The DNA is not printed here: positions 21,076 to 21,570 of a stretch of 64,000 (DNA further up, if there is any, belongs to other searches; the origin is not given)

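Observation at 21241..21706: Adjacent proteins share a 55-aa domain, tail-to-head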

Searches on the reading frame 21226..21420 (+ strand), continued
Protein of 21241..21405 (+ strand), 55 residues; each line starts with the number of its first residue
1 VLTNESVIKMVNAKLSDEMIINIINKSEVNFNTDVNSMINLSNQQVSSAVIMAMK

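Call 38: search_protein_families(library=pfam, proteins=[P0011, P0012, P0014, P0015, P0016, P0018, P0019, P0020], max_evalue=1)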
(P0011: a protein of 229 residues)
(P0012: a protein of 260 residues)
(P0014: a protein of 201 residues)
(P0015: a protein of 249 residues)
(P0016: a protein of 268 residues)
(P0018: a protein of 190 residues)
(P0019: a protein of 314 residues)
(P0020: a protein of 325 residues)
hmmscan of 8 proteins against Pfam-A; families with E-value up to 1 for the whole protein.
P0011 (229 aa): 4 families
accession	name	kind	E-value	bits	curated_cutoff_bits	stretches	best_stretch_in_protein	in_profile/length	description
PF24625.1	DUF7626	-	0.018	15.3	27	1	189-210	9-30/55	Domain of unknown function (DUF7626)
PF10911.13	T7-like_Y65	-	0.094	12.9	25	0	182-207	34-59/77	Bacteriophage T7-like gene 6.5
PF18255.9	SAM_DprA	-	0.12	12.9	26.2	0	54-75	3-24/62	DNA processing protein A sterile alpha motif domain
PF25787.1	HTH_SB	-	0.24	11.7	43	0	187-207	13-33/53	Sleeping Beauty transposase HTH domain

P0012 (260 aa): 1 family
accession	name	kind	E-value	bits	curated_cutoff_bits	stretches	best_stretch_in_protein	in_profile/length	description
PF24625.1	DUF7626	-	0.00019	21.6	27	1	64-93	7-36/55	Domain of unknown function (DUF7626)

P0014 (201 aa): 3 families
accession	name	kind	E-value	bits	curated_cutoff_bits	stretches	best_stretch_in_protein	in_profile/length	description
PF24625.1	DUF7626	-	0.00026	21.1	27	1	68-94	8-34/55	Domain of unknown function (DUF7626)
PF02787.25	CPSase_L_D3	-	0.039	14.4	26.6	0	61-84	56-78/80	Carbamoyl-phosphate synthetase large chain, oligomerisation domain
PF18255.9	SAM_DprA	-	0.15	12.5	26.2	0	34-56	2-24/62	DNA processing protein A sterile alpha motif domain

P0015 (249 aa): 4 families
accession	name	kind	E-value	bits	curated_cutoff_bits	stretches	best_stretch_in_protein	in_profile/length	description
PF24625.1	DUF7626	-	0.021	15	27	0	93-115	8-30/55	Domain of unknown function (DUF7626)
PF02787.25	CPSase_L_D3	-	0.064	13.7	26.6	0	83-108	54-77/80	Carbamoyl-phosphate synthetase large chain, oligomerisation domain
PF02536.19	mTERF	-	0.17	11.2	23.1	1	62-97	149-188/314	mTERF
PF01985.26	CRS1_YhbY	-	0.24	12.2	27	0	224-245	18-39/84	CRS1 / YhbY (CRM) domain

P0016 (268 aa): 1 family
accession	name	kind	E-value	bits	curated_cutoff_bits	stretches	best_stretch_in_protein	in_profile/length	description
PF14747.11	DUF4473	-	0.15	13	25.9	0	81-100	7-26/78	Domain of unknown function (DUF4473)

P0018 (190 aa): 6 families
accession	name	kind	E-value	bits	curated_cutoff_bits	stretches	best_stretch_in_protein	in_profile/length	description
PF10911.13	T7-like_Y65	-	6.6e-05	23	25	0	27-46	40-59/77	Bacteriophage T7-like gene 6.5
PF24625.1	DUF7626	-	0.00032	20.9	27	0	117-151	5-39/55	Domain of unknown function (DUF7626)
PF14747.11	DUF4473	-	0.0088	17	25.9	0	54-76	3-25/78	Domain of unknown function (DUF4473)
PF02536.19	mTERF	-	0.013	14.9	23.1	1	31-144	4-132/314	mTERF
PF18255.9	SAM_DprA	-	0.074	13.5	26.2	0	25-47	3-25/62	DNA processing protein A sterile alpha motif domain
PF17573.8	GA-like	-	0.23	11.8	25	0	121-145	16-40/50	GA-like domain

P0019 (314 aa): 3 families
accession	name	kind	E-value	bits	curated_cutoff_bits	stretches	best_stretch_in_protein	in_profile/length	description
PF01418.23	HTH_6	-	0.031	14.7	28.3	0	36-71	16-50/77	Helix-turn-helix domain, rpiR family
PF10911.13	T7-like_Y65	-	0.044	14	25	0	100-119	40-59/77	Bacteriophage T7-like gene 6.5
PF06426.19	SATase_N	-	0.41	11.4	21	0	159-209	35-85/105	Serine acetyltransferase, N-terminal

P0020 (325 aa): 2 families
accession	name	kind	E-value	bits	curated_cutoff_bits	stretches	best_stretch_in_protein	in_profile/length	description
PF11008.14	DUF2846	-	1.5e-13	51.1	34.3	1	200-273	3-80/92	Protein of unknown function (DUF2846)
PF21916.1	mtd_2nd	-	0.09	13.5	24.6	0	22-57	45-81/115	Mtd second domain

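Call 62: search_protein_families(library=pfam, alignment_id=A5, max_evalue=0.00001)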
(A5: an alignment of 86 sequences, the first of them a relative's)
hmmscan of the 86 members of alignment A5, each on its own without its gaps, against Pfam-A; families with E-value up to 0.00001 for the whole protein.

A. member 1, L010:416-952:- (179 aa): 0 families

B. families by the number of members that match (of 86 scanned): 107 families (the first 25 are shown)
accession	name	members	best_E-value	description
PF12704.14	MacB_PCD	3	6.2e-42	MacB-like periplasmic core domain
PF02687.27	FtsX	3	2.2e-31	FtsX-like permease C-terminal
PF15902.12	Sortilin-Vps10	3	1.7e-12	Sortilin, neurotensin receptor 3,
PF13424.12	TPR_12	2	3.2e-64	Tetratricopeptide repeat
PF00069.31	Pkinase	2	4.9e-54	Protein kinase domain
PF07714.23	PK_Tyr_Ser-Thr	2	3.5e-35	Protein tyrosine and serine/threonine kinase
PF07719.23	TPR_2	2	8e-25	Tetratricopeptide repeat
PF00515.34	TPR_1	2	2.8e-21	Tetratricopeptide repeat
PF21168.2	FkbO_Hyg5-like_N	2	9.7e-20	Chorismatase FkbO/Hyg5-like, N-terminal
PF13181.12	TPR_8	2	2.7e-12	Tetratricopeptide repeat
PF13432.12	TPR_16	2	1.1e-11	Tetratricopeptide repeat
PF03109.22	ABC1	2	3.3e-08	ABC1 atypical kinase-like domain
PF02012.26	BNR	2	3.9e-06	BNR/Asp-box repeat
PF00873.25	ACR_tran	1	1.6e-249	AcrB/AcrD/AcrF family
PF00012.26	HSP70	1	2.7e-212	Hsp70 protein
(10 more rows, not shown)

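Call 93: fold_search(model_id=the predicted structure, library=viral)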
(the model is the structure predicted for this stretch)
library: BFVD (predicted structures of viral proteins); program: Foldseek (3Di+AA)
matches with E <= 10: 28; with E <= 0.001: 0
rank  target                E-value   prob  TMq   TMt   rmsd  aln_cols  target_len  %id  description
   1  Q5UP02                1.5e+00  0.23  0.53  0.12   4.5        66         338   17  Uncharacterized protein L750 [Acanthamoeba polyphaga mimivirus]
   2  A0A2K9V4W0            3.2e+00  0.14  0.47  0.28   9.5        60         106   15  Uncharacterized protein [Erwinia phage vB_EamP-S2]
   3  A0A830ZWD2            3.2e+00  0.10  0.38  0.18   5.3        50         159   10  Uncharacterized protein [Enterococcus phage Entfac.YE1]
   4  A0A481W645            3.4e+00  0.10  0.35  0.35   4.7        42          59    7  Uncharacterized protein [Fusobacterium phage Fnu1]
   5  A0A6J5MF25            3.9e+00  0.08  0.40  0.40   7.1        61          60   11  Uncharacterized protein [uncultured Caudovirales phage]
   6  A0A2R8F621            5.3e+00  0.06  0.42  0.08   8.4        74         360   18  CPXV068 protein [Cowpox virus]
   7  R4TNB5                5.7e+00  0.08  0.40  0.07   4.7        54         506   11  (no name in the UniProt tables at hand)
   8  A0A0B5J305            6.0e+00  0.13  0.51  0.11   3.7        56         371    9  Ankyrin repeat protein [Pandoravirus inopinatum]
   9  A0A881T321            6.0e+00  0.05  0.35  0.19   9.7        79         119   15  (no name in the UniProt tables at hand)
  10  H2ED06                6.4e+00  0.06  0.44  0.19   3.8        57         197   14  Uncharacterized protein [Moumouvirus sp. 'Monve']
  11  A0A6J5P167            6.4e+00  0.03  0.29  0.03   6.1        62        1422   14  Fibronectin type III [uncultured Caudovirales phage]
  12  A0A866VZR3            6.9e+00  0.11  0.49  0.08   3.2        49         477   10  Uncharacterized protein [Banggai cardinalfish iridovirus]
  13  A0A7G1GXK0            6.9e+00  0.05  0.37  0.24   6.2        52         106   19  Small capsomere-interacting protein [Walrus alphaherpesvirus 1]
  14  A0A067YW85            7.3e+00  0.08  0.43  0.39   8.8        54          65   11  Uncharacterized protein [Escherichia phage vB_EcoS_AHS24]
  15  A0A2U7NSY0            7.3e+00  0.06  0.43  0.18   4.2        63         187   13  (no name in the UniProt tables at hand)
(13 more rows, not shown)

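Call 100: find_related_loci(query=A2, collection=viral_contigs, flank=3000)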
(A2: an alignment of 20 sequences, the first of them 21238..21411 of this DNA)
Query A2 (58 aa) in viral_contigs; peptide patterns used: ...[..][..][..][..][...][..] (x = any residue, [..] = any of these).
82 stretches matched a pattern, but none encodes a relative of the query by tblastn (E <= 1e-3).
